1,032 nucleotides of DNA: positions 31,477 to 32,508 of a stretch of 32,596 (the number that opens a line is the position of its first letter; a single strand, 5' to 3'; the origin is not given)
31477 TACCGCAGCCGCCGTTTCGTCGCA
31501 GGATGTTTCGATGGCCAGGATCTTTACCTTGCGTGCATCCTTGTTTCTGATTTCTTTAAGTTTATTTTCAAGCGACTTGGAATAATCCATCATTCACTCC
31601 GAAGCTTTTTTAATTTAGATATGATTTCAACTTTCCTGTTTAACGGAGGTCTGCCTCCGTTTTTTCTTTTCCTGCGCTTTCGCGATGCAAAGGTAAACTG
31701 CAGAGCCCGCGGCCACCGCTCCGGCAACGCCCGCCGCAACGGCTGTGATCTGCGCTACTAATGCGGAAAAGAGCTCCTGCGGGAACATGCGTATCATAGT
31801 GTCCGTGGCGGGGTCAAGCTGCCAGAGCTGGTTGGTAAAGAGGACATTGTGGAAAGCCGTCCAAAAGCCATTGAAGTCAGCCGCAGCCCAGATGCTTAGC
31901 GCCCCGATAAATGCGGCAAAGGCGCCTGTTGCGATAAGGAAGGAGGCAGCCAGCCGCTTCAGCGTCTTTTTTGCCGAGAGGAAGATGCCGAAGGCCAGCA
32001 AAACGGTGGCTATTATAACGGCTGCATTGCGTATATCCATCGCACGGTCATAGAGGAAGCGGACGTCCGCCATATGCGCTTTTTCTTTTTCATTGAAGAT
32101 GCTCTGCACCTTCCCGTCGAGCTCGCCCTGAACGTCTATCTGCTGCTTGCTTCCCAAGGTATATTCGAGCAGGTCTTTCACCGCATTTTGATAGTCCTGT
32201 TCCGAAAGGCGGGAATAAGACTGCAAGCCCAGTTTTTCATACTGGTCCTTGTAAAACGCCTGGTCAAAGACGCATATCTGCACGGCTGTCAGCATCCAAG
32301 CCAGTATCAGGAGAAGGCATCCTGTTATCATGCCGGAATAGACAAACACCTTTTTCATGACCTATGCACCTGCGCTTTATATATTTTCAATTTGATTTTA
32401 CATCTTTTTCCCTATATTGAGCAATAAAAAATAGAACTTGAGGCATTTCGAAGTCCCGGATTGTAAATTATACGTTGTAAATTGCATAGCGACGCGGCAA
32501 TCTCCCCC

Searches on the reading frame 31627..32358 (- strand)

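Call 51: search_protein_families(library=pfam, proteins=[window:31627-32358:-], max_evalue=0.00001)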
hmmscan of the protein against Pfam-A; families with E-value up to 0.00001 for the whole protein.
window:31627-32358:- (243 aa): 1 family
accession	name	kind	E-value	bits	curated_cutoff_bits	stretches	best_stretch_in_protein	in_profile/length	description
PF07314.17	Lit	-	4.3e-39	134.8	24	1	14-197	4-176/176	Lipoprotein intramolecular transacylase Lit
